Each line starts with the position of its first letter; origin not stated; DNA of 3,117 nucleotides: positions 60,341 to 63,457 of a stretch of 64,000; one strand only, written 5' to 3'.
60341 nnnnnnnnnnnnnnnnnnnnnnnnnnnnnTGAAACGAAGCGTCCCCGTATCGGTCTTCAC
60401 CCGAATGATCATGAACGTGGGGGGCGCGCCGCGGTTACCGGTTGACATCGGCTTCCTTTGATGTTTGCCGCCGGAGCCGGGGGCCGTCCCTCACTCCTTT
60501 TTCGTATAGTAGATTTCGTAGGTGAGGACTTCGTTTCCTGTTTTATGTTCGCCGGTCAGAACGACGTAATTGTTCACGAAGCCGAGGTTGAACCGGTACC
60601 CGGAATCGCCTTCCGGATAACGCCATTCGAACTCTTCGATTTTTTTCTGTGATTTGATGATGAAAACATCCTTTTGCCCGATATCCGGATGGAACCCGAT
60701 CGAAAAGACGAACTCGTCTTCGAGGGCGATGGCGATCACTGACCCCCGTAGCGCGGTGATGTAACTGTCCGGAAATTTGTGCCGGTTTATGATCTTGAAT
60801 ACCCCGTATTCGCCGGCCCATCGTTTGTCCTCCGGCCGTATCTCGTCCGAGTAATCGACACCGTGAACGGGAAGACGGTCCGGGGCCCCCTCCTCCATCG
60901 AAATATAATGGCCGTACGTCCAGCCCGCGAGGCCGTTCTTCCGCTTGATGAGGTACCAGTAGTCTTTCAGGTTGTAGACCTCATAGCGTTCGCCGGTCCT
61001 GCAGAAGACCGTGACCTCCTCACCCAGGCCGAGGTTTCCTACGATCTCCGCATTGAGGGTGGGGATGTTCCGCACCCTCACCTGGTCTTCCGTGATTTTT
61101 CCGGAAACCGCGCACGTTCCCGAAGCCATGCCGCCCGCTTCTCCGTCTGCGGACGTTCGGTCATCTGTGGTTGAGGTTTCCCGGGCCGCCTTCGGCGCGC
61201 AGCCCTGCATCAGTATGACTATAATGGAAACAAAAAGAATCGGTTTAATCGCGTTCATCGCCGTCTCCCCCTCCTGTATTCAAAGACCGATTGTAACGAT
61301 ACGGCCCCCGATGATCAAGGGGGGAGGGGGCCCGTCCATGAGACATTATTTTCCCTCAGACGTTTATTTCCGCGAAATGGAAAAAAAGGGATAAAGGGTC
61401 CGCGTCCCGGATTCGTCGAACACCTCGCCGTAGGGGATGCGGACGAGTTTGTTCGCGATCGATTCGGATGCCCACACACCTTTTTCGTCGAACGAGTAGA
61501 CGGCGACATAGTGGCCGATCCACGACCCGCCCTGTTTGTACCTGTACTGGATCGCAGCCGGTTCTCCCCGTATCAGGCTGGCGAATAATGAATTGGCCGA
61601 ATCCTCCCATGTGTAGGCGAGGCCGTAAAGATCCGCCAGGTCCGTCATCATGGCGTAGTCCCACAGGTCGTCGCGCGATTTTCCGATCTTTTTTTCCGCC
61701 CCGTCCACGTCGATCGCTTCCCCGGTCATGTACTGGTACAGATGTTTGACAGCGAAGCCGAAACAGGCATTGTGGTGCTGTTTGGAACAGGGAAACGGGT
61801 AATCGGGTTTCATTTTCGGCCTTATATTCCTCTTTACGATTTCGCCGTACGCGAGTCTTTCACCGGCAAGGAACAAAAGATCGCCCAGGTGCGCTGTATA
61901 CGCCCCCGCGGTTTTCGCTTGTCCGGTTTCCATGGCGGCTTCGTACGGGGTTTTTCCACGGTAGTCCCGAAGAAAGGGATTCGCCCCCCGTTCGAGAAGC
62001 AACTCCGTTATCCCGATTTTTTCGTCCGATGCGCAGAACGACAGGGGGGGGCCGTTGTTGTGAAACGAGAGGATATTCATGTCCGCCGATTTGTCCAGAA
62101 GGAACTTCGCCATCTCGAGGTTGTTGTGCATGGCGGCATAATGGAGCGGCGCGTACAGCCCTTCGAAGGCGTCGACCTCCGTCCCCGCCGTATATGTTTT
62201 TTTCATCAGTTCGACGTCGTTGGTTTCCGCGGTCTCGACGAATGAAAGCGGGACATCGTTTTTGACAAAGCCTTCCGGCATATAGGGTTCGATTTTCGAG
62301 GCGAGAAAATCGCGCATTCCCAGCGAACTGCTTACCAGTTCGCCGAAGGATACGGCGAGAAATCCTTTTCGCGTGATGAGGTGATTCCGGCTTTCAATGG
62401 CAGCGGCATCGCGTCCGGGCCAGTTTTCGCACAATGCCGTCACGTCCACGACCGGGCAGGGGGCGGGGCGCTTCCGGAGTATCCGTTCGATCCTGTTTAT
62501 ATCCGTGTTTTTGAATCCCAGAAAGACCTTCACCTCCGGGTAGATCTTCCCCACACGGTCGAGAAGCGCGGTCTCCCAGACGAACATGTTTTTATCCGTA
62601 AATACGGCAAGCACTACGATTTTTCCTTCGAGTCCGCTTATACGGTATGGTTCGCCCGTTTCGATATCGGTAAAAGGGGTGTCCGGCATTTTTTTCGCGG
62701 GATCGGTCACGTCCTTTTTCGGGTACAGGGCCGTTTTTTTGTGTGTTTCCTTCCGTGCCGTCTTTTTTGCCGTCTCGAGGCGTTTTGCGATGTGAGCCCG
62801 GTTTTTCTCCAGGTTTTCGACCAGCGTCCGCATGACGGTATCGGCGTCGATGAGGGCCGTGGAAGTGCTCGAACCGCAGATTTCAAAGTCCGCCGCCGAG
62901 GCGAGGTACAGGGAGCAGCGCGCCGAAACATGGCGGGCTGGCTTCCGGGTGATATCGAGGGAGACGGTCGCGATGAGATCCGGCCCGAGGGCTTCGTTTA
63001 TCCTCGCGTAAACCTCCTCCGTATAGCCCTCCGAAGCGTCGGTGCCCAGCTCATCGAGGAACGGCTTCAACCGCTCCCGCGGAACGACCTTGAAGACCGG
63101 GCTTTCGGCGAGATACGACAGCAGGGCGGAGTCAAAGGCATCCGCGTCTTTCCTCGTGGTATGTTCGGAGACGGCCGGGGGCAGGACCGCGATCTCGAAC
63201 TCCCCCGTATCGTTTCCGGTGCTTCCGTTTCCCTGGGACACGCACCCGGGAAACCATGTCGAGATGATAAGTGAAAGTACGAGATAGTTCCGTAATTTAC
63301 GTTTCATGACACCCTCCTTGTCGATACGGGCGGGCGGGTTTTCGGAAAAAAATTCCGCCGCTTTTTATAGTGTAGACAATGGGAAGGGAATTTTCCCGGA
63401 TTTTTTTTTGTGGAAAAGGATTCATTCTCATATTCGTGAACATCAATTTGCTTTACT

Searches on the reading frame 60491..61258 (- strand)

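Call 58: search_protein_families(library=pfam, proteins=[window:60491-61258:-], max_evalue=0.0001)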
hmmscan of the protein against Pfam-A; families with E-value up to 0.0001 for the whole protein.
window:60491-61258:- (255 aa): 1 family
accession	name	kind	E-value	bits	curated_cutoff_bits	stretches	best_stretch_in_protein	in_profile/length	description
PF08239.17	SH3_3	-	4.2e-08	33.7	27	1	59-120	2-54/54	Bacterial SH3 domain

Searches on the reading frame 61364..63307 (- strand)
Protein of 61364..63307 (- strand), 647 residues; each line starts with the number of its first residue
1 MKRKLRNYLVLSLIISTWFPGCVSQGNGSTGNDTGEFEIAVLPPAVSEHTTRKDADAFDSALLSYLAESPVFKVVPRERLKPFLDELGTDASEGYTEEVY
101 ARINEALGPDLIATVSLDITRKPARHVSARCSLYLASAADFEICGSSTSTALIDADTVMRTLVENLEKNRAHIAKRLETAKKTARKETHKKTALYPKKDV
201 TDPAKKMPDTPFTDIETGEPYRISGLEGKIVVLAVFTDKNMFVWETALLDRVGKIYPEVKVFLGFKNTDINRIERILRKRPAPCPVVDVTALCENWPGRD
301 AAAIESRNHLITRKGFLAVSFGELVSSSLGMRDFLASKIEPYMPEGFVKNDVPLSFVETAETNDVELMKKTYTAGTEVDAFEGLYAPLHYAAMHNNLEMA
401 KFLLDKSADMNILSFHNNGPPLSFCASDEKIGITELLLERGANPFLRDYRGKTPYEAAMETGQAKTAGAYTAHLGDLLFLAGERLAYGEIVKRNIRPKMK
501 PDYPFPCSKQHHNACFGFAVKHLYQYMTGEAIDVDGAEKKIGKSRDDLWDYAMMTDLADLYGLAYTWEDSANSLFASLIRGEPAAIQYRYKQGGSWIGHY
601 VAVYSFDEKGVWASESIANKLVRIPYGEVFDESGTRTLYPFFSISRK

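Call 58: search_protein_families(library=pfam, proteins=[window:61364-63307:-], max_evalue=0.0001)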
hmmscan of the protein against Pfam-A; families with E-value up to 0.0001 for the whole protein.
window:61364-63307:- (647 aa): 5 families
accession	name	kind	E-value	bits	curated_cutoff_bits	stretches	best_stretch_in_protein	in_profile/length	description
PF12796.13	Ank_2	-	3.6e-16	59.9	27.3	2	361-448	6-90/90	Ankyrin repeats (3 copies)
PF00023.36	Ank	-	2.3e-10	40.6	21.1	1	387-412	5-30/33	Ankyrin repeat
PF13637.12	Ank_4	-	1.8e-07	31.7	22.7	1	388-438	1-50/50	Ankyrin repeats (many copies)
PF13857.12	Ank_5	-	3.4e-07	30.9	27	0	385-417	17-49/56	Ankyrin repeats (many copies)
PF13606.12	Ank_3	-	1.2e-06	28.8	22.3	0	386-409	4-27/30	Ankyrin repeat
